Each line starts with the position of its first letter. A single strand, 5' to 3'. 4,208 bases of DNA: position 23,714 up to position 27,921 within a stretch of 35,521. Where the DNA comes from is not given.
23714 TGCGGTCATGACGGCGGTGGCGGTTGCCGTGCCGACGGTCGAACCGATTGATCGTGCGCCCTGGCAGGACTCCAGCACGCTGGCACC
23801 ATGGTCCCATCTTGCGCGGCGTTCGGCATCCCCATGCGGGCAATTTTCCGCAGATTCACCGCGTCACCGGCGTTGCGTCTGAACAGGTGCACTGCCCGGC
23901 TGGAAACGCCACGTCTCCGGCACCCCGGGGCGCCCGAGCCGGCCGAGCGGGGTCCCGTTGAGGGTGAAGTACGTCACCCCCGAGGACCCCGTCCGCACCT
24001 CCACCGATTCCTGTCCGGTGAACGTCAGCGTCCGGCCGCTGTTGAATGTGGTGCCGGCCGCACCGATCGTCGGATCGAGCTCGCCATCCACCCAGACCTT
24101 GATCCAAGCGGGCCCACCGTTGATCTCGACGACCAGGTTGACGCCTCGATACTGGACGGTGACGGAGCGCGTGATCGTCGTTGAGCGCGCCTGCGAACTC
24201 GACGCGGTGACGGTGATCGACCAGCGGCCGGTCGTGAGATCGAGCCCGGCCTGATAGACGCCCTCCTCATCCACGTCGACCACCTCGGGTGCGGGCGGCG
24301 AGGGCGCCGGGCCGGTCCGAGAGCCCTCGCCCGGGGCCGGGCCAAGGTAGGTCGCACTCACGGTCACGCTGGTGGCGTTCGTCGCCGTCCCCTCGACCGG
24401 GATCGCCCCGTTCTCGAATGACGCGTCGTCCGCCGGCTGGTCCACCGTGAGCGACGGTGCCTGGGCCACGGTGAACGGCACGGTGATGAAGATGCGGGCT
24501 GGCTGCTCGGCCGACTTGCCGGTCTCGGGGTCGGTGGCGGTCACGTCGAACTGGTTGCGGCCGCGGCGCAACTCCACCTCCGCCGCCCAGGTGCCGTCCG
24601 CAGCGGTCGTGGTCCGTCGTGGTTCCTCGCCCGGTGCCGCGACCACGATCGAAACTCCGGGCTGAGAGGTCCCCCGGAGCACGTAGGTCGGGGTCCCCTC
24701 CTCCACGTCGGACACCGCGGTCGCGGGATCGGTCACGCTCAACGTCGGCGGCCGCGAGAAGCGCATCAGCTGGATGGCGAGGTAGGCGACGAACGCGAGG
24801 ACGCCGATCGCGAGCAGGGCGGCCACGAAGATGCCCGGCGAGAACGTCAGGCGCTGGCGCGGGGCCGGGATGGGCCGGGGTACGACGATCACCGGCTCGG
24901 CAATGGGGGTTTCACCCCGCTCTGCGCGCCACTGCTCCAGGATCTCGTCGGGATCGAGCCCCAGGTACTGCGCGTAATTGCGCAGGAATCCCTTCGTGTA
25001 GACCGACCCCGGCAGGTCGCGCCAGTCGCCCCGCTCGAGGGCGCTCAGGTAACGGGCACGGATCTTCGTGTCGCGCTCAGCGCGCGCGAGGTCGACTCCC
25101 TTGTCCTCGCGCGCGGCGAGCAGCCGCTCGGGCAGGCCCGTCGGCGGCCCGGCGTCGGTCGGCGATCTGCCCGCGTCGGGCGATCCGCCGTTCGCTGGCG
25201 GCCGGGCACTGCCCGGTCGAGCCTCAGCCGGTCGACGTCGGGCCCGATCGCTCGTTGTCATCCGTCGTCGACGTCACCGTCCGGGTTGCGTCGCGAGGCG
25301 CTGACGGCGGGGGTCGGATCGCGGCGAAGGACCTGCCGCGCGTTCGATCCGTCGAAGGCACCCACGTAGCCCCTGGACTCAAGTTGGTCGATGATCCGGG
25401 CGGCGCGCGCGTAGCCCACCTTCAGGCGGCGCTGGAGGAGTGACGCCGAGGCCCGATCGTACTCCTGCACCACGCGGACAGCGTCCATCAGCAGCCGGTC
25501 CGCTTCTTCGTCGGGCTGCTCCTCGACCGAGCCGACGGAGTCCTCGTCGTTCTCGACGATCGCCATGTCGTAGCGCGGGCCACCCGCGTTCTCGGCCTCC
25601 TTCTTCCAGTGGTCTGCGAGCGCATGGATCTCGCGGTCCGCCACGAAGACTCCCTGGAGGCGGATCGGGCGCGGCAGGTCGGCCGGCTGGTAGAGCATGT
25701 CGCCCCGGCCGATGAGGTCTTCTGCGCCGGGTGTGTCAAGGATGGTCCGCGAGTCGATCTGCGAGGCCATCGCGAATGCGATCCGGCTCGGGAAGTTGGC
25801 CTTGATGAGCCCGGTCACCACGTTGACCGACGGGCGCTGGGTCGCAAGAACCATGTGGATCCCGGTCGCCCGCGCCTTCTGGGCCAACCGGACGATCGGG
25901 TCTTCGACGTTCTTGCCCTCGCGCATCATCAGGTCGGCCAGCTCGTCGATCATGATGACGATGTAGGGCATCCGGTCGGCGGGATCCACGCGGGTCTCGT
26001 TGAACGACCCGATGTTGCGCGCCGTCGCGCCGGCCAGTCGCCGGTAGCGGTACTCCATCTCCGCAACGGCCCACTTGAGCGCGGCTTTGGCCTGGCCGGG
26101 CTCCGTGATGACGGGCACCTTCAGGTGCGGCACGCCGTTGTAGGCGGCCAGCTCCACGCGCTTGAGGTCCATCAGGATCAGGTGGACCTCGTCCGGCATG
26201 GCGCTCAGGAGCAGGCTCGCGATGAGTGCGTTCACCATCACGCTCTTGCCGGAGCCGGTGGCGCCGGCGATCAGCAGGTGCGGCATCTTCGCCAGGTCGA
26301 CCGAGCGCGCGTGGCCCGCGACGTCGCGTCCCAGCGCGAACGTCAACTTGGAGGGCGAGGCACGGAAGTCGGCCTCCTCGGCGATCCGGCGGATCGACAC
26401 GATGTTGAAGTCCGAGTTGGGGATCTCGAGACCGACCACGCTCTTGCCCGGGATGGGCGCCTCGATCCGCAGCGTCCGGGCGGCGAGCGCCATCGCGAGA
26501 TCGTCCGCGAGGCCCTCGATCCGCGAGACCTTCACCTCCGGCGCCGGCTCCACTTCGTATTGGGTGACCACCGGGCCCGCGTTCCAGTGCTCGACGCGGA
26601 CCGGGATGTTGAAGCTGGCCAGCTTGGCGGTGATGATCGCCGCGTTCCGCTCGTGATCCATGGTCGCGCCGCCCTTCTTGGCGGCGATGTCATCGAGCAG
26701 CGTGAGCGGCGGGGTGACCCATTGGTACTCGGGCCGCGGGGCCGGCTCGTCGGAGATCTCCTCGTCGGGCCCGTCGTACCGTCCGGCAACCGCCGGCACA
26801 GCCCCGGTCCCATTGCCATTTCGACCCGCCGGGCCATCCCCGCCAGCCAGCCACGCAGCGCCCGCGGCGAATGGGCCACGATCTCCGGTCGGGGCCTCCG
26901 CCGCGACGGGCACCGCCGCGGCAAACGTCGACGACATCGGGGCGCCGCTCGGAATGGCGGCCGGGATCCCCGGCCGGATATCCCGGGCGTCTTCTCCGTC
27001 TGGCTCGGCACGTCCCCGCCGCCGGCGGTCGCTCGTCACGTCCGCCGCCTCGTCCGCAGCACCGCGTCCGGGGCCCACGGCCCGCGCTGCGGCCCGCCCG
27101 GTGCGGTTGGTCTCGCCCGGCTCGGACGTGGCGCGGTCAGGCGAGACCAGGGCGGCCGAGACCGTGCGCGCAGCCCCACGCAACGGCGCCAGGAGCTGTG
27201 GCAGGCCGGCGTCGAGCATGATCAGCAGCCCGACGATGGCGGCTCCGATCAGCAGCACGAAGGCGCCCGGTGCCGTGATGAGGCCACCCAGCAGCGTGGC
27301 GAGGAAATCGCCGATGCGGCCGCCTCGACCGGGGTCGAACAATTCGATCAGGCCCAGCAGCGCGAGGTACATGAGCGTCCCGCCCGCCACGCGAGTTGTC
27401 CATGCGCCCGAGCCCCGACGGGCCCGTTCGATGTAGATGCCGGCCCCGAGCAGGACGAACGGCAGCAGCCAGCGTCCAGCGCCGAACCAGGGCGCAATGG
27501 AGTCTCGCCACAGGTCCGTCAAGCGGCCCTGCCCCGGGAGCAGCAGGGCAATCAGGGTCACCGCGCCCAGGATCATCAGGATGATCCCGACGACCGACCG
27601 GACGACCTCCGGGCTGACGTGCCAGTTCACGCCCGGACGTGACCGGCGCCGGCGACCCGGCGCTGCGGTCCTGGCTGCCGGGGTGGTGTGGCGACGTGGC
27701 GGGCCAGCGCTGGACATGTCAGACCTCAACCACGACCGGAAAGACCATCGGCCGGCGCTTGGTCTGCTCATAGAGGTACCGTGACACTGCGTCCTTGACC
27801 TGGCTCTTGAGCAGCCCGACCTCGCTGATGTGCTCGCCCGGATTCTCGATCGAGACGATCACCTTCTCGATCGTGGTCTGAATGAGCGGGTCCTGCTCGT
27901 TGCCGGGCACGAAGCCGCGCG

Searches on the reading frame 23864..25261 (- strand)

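Call 36: search_protein_families(library=pfam, proteins=[window:23864-25261:-], max_evalue=0.00001)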
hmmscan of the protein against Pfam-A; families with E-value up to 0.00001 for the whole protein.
window:23864-25261:- (465 aa): 3 families
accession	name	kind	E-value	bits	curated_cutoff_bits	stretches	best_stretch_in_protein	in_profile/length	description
PF13413.12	HTH_25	-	1.4e-23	82.9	24.6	1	47-107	2-62/62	Helix-turn-helix domain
PF09136.16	Glucodextran_B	-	1.5e-14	54.1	27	1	269-371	1-83/83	Glucodextranase, domain B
PF12844.13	HTH_19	-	6e-06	26.5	30.2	0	45-108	2-59/64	Helix-turn-helix domain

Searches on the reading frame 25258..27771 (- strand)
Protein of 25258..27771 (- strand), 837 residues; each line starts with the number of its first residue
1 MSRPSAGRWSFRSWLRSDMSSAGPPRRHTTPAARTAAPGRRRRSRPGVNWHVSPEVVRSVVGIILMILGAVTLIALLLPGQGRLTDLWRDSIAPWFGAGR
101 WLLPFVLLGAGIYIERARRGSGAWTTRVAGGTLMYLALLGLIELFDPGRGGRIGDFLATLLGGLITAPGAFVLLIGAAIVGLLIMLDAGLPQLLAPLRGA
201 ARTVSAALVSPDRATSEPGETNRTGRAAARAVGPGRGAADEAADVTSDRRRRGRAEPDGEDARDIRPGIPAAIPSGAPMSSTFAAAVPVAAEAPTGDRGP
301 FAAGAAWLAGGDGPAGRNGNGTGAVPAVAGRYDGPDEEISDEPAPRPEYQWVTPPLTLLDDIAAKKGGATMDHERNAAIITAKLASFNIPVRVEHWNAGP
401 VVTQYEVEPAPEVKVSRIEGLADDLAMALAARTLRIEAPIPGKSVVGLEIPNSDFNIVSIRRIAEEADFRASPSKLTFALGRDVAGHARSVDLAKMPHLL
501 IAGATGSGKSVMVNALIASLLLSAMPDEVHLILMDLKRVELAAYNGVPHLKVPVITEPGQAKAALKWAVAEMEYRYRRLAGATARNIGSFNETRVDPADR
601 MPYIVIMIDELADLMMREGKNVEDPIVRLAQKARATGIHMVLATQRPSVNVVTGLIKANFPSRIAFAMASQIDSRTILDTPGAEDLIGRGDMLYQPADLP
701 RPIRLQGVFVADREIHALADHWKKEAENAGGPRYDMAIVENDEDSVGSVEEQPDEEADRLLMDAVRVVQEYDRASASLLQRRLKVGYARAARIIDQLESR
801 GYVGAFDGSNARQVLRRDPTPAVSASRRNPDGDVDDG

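Call 36: search_protein_families(library=pfam, proteins=[window:25258-27771:-], max_evalue=0.00001)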
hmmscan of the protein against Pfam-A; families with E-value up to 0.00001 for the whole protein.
window:25258-27771:- (837 aa): 3 families
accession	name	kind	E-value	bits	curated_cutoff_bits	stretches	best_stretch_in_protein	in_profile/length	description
PF01580.24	FtsK_SpoIIIE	-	2e-57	194.6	24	1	460-649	2-221/221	FtsK/SpoIIIE family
PF17854.6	FtsK_alpha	-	7.8e-30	103.5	22.9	1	354-452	2-101/101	FtsK alpha domain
PF09397.16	FtsK_gamma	-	1.8e-23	82.5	30.6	1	755-815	1-61/63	Ftsk gamma domain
